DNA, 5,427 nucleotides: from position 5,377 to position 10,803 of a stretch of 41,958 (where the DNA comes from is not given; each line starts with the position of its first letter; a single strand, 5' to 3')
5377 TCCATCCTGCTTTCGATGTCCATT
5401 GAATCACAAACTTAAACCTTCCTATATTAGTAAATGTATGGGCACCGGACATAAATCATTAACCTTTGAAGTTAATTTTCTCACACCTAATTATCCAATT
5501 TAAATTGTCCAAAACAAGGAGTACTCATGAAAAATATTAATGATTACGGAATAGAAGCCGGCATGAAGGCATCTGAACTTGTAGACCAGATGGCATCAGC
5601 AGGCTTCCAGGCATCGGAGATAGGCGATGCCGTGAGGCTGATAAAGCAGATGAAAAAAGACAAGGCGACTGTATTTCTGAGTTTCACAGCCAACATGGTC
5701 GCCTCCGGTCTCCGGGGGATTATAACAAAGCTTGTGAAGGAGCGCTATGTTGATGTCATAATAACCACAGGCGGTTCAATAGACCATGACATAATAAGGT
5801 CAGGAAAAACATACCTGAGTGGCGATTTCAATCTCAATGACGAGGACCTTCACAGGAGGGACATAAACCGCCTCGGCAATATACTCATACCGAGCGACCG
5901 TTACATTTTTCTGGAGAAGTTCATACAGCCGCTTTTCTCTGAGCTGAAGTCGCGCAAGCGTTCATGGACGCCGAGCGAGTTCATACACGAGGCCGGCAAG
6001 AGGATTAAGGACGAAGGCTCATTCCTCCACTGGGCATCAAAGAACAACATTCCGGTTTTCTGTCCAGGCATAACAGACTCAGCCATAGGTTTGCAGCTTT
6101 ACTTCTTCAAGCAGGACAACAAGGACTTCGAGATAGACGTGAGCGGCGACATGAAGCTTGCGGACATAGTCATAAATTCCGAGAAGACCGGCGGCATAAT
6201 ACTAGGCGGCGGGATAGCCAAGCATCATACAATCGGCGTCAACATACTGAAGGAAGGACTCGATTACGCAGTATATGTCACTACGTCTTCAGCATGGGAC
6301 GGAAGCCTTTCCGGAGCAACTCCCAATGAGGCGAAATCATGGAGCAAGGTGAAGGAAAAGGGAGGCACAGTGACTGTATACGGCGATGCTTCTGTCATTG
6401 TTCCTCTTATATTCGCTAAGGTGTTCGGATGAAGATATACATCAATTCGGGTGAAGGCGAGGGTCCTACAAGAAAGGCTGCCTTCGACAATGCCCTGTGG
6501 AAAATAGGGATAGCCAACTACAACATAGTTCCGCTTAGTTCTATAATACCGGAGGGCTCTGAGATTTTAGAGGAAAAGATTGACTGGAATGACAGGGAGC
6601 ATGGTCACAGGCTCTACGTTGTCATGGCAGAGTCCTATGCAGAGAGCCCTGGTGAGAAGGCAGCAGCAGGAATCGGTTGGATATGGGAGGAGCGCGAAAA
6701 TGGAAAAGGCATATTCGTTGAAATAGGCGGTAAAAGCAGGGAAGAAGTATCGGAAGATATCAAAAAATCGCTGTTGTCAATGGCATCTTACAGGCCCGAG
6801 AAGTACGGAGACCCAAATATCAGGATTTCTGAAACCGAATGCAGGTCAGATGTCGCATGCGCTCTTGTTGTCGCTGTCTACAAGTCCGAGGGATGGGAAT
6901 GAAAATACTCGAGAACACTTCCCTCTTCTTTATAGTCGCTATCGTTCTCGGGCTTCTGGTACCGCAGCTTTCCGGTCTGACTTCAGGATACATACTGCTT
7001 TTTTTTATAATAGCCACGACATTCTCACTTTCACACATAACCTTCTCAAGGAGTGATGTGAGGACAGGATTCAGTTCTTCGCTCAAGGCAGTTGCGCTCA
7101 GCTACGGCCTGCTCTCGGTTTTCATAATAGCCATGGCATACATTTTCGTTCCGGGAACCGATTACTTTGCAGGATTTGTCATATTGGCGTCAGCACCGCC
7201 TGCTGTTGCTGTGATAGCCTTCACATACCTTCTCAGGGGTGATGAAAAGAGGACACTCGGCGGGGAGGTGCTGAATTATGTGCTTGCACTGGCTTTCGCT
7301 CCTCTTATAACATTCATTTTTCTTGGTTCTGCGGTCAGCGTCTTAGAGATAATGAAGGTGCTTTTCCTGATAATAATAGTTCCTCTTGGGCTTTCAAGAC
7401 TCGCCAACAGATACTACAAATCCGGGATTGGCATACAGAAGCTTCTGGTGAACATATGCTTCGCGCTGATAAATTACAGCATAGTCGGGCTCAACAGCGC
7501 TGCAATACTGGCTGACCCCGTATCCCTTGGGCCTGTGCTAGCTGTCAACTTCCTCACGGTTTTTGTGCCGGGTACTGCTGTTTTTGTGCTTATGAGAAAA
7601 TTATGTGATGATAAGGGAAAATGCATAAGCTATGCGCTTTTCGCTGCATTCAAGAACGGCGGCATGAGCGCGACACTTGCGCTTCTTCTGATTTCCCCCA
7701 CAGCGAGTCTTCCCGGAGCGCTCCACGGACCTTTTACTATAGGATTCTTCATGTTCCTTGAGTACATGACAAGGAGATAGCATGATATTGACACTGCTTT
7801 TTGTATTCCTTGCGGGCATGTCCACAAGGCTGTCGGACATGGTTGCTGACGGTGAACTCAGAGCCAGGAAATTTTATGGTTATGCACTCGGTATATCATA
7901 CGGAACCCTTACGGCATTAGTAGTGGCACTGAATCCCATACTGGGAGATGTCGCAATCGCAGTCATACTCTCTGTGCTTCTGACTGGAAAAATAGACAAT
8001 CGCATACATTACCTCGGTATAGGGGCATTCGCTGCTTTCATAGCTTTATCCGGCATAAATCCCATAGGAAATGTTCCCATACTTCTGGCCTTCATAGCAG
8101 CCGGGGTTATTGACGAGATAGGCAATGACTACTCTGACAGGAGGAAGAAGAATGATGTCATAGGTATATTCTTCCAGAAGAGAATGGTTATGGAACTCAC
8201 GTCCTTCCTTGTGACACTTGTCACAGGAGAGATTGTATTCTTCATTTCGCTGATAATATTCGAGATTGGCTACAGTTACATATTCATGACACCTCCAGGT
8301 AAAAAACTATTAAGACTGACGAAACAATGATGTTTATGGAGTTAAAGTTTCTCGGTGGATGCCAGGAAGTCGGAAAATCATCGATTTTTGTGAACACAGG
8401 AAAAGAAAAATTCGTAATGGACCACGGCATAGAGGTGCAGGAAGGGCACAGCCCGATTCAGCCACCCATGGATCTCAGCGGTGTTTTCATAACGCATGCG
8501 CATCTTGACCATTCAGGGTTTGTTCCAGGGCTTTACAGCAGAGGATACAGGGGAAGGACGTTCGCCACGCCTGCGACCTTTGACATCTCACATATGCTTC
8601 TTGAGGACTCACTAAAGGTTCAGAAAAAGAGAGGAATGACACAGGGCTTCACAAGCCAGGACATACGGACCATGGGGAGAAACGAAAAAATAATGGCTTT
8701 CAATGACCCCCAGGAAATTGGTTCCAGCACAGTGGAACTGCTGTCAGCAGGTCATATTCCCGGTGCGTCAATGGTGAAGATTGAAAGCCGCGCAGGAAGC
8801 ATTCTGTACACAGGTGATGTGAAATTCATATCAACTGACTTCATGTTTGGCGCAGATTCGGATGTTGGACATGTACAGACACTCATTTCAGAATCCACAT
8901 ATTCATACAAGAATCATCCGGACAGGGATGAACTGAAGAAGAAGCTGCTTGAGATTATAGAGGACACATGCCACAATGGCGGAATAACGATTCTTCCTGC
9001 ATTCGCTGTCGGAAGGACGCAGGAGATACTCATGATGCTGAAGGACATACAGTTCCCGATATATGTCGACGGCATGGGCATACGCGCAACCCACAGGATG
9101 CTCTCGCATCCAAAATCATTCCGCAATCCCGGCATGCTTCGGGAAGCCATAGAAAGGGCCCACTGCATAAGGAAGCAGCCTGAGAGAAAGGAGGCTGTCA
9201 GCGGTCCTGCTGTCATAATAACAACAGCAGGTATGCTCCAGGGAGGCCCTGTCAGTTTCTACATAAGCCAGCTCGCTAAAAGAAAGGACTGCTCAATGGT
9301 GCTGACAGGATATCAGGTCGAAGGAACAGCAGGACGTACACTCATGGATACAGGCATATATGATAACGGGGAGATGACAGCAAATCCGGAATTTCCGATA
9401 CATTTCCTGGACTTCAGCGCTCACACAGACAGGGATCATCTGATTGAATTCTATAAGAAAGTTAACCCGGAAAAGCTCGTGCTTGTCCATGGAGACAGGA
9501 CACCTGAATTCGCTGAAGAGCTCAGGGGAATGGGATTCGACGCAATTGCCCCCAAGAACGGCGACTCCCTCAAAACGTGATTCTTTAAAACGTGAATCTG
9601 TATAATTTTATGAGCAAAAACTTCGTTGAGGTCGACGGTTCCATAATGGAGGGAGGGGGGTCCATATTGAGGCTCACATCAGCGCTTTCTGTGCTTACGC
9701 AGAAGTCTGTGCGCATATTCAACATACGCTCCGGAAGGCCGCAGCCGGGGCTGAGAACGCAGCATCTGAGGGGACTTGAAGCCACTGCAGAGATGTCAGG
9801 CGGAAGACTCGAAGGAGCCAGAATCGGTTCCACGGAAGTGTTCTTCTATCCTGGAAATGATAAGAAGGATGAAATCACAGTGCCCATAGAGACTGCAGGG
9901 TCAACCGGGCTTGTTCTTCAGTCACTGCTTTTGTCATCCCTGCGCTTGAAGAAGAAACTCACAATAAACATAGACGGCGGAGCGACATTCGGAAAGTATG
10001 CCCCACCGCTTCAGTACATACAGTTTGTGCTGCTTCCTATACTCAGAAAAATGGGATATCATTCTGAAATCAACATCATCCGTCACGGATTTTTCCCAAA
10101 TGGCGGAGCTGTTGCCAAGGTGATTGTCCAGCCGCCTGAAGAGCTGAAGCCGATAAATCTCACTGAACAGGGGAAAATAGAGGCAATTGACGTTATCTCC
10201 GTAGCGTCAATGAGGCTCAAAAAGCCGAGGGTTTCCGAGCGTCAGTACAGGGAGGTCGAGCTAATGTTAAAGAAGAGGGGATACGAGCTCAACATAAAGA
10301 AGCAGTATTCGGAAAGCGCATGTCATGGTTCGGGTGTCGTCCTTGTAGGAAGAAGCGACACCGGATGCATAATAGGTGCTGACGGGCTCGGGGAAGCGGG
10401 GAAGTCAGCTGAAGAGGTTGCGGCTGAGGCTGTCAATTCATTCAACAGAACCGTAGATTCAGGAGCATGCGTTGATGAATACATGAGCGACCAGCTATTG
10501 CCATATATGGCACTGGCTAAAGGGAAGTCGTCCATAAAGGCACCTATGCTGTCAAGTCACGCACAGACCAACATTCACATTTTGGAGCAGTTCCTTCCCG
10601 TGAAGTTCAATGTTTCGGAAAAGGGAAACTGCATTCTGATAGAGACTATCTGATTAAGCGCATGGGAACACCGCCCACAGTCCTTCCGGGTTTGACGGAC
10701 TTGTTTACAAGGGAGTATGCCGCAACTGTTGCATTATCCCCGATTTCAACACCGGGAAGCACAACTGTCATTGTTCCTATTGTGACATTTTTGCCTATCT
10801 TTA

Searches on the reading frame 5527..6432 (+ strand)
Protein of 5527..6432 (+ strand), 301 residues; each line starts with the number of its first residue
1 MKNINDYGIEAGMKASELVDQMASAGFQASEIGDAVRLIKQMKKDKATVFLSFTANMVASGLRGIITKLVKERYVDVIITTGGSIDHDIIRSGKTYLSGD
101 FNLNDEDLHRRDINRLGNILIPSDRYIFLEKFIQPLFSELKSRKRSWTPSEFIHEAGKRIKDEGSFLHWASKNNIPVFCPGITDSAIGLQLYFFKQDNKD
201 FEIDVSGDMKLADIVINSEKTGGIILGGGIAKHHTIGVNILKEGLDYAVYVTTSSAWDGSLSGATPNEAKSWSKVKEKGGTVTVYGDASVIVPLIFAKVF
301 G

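Call 80: search_protein_families(library=pfam, proteins=[window:5527-6432:+], max_evalue=0.00001)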
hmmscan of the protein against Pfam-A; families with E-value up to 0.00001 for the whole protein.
window:5527-6432:+ (301 aa): 1 family
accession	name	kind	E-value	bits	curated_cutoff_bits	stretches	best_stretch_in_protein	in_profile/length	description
PF01916.23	DS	-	5.8e-110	367.5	27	1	17-298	1-287/288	Deoxyhypusine synthase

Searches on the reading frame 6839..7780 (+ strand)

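Call 80: search_protein_families(library=pfam, proteins=[window:6839-7780:+], max_evalue=0.00001)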
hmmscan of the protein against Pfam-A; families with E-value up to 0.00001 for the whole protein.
window:6839-7780:+ (313 aa): 1 family
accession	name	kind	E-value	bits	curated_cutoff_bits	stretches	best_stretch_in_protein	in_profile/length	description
PF01758.21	SBF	-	4e-08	33.6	24.3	1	92-193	43-153/191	Sodium Bile acid symporter family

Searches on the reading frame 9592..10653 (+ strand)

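Call 80: search_protein_families(library=pfam, proteins=[window:9592-10653:+], max_evalue=0.00001)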
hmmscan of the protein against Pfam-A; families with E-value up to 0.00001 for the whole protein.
window:9592-10653:+ (353 aa): 2 families
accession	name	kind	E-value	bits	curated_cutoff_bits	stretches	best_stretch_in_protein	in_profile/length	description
PF01137.26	RTC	-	2.1e-72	243.3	27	1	19-341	2-221/221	RNA 3'-terminal phosphate cyclase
PF05189.18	RTC_insert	-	4.9e-17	62.7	23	1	191-286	1-99/102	RNA 3'-terminal phosphate cyclase (RTC), insert domain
